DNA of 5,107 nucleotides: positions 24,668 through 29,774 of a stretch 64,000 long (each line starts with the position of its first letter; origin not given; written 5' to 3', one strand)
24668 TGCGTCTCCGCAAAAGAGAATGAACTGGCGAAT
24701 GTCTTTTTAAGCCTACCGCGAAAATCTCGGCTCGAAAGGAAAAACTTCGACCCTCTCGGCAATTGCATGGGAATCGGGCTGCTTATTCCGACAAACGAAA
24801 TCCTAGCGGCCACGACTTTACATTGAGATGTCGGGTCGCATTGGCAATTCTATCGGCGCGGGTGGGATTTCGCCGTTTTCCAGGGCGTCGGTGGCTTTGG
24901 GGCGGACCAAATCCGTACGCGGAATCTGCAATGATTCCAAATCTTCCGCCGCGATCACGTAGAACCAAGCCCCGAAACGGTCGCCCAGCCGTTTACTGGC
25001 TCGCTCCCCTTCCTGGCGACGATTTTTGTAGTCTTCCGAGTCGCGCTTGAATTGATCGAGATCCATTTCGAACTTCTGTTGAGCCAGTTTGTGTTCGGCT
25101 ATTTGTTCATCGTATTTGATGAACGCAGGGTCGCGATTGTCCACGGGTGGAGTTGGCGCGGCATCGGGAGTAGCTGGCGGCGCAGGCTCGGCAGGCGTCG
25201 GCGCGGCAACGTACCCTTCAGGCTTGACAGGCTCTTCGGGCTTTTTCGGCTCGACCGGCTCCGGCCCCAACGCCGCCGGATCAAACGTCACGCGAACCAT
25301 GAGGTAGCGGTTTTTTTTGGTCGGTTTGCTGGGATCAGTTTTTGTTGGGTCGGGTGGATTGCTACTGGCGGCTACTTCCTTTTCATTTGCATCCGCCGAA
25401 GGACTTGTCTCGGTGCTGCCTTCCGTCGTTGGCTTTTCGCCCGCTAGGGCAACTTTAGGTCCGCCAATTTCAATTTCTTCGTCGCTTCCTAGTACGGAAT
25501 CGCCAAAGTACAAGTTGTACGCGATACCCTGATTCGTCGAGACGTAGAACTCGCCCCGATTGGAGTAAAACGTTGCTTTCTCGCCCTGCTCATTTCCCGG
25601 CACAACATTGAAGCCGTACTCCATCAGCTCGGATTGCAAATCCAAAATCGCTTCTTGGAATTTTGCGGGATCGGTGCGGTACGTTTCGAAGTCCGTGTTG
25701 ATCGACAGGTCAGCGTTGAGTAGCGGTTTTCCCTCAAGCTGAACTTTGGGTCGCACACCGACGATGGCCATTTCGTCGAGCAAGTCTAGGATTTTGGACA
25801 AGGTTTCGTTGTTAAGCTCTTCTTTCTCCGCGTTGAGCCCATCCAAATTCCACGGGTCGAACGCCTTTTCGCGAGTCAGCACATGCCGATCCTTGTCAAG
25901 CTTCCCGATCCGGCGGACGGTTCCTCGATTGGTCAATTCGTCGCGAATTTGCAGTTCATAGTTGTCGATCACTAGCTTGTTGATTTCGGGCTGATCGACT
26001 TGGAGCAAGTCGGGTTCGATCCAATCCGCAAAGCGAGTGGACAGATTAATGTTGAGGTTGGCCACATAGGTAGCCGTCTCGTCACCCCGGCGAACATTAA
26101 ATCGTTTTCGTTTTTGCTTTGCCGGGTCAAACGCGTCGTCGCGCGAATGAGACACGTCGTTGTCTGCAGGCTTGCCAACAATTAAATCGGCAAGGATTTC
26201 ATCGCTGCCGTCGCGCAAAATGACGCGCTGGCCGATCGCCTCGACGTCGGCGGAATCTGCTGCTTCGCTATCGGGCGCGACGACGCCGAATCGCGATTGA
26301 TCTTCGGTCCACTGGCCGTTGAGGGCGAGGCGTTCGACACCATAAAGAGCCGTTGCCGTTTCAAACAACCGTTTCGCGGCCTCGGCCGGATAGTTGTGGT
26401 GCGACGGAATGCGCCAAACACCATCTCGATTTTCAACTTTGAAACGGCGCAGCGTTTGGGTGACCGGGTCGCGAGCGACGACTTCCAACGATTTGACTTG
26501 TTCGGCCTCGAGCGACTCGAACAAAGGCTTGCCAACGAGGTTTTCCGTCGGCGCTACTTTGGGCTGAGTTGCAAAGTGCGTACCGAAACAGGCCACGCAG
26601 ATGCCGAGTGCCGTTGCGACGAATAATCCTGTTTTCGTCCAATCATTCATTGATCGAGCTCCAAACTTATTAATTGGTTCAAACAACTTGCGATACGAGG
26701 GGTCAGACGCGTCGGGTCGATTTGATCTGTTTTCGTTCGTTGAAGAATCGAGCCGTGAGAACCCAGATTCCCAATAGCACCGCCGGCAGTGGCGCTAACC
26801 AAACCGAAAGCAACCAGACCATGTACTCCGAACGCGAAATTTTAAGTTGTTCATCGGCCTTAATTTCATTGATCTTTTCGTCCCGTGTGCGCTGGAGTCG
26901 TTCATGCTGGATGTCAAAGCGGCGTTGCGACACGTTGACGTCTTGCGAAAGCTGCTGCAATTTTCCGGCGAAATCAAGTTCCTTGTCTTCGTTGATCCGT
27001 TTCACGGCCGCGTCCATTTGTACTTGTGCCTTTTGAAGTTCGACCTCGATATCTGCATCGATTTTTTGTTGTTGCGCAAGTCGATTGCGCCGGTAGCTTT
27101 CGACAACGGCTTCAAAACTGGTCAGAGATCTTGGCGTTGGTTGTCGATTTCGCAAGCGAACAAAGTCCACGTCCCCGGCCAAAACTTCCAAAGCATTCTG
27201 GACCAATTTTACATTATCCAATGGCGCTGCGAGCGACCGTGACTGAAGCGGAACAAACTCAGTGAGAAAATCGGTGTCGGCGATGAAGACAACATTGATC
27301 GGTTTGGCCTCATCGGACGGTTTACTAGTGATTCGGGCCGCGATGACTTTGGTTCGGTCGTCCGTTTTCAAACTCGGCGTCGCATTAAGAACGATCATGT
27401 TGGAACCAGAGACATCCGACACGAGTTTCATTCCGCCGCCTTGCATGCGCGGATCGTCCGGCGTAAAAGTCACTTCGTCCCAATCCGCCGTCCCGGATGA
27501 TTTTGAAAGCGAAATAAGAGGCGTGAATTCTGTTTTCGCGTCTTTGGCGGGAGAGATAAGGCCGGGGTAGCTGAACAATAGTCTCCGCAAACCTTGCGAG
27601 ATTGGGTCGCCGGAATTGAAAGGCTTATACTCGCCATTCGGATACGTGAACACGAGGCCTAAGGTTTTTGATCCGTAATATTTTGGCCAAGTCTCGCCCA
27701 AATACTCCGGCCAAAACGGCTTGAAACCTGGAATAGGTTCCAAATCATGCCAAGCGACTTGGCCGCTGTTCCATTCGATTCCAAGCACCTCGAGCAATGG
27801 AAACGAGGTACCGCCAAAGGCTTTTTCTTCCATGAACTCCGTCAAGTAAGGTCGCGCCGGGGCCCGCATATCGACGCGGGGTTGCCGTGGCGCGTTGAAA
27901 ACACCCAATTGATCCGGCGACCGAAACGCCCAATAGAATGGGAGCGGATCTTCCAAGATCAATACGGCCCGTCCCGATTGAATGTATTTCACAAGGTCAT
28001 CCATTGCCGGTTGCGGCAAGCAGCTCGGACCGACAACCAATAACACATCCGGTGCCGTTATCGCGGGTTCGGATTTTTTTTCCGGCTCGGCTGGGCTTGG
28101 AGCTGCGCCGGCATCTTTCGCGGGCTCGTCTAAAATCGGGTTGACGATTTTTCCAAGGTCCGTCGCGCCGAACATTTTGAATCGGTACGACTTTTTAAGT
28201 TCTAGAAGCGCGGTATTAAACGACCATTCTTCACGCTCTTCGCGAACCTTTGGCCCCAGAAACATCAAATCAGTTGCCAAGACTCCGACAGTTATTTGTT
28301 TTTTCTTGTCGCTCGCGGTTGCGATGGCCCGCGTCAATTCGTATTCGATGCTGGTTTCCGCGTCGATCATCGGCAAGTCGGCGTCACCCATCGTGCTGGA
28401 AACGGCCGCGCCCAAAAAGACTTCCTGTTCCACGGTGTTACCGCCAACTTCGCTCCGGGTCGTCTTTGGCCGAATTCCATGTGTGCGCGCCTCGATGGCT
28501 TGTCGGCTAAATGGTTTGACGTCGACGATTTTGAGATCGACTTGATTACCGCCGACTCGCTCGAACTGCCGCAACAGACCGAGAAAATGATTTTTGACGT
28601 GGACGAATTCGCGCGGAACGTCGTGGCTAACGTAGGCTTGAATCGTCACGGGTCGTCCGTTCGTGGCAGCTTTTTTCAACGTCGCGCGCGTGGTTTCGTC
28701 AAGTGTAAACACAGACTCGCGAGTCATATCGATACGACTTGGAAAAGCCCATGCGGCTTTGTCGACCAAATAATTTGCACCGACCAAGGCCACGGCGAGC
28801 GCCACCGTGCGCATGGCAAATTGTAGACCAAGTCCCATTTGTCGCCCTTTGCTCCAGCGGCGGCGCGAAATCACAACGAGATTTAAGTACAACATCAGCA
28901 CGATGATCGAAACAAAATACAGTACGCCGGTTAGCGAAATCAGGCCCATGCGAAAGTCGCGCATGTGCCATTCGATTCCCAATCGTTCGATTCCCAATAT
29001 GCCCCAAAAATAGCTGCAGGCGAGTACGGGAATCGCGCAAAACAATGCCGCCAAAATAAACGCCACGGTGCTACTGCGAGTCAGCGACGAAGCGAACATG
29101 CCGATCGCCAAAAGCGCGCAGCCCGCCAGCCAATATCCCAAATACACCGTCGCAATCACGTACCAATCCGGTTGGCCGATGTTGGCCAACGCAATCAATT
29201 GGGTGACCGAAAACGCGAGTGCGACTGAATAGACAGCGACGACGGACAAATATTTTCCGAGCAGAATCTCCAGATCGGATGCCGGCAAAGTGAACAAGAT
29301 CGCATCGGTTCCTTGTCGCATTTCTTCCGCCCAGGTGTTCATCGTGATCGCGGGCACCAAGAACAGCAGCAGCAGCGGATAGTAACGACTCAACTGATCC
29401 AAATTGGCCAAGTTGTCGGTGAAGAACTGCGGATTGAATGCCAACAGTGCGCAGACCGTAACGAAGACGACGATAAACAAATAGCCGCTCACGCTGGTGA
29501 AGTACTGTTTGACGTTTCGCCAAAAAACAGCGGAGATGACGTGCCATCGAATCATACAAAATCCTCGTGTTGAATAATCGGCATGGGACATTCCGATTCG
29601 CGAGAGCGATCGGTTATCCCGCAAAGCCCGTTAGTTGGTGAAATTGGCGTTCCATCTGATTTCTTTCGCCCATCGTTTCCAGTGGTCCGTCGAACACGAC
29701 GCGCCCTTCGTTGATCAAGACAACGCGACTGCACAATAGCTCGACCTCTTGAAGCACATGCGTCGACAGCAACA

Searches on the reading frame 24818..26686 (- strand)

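Call 73: search_protein_families(library=pfam, proteins=[window:24818-26686:-], max_evalue=0.00001)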
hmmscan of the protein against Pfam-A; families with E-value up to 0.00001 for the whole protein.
window:24818-26686:- (622 aa): 1 family
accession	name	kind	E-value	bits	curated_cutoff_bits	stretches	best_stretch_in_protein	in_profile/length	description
PF14238.11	DUF4340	-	1.3e-08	35.7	25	1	91-311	1-167/183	Domain of unknown function (DUF4340)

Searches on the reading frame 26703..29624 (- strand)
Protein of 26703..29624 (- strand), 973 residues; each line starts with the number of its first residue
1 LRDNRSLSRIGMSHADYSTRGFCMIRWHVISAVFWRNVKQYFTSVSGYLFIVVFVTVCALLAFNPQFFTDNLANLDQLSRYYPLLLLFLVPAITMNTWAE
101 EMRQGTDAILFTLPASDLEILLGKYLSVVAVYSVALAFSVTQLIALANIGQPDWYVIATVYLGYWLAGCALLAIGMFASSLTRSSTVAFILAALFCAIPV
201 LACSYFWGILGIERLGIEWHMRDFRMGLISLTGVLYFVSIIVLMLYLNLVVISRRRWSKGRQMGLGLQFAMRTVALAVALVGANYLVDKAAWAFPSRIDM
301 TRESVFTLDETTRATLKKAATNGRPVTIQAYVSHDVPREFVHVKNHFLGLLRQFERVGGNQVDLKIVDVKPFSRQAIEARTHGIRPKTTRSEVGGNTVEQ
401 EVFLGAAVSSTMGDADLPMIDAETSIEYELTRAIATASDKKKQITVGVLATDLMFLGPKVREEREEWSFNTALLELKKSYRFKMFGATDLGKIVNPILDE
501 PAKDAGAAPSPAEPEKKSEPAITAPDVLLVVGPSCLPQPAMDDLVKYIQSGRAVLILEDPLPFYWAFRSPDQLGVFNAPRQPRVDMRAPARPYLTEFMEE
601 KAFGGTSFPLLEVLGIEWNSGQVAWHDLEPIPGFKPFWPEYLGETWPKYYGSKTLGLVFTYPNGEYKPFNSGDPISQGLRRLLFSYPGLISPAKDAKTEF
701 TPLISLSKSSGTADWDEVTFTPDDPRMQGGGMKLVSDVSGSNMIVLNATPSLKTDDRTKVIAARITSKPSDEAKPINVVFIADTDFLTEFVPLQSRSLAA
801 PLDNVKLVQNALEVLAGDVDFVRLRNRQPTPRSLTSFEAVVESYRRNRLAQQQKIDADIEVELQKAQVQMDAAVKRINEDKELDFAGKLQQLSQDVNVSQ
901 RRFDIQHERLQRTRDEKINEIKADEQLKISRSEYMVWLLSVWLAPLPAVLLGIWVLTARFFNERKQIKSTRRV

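Call 50: search_protein_families(library=pfam, proteins=[window:26703-29624:-], max_evalue=0.00001)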
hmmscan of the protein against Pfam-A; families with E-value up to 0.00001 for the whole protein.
window:26703-29624:- (973 aa): 4 families
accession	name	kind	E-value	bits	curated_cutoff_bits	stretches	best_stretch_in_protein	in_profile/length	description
PF23357.1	DUF7088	-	1.3e-16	61.1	27.8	1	303-409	2-105/105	Domain of unknown function (DUF7088)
PF09822.16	ABC_transp_aux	-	6.7e-15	55.5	34.7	1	519-810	42-287/288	ABC-type uncharacterized transport system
PF12698.13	ABC2_membrane_3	-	3.9e-07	29.9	31.6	1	78-210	164-293/347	ABC-2 family transporter protein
PF12679.13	ABC2_membrane_2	-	9.2e-07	28.8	27.2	1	85-211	77-207/283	ABC-2 family transporter protein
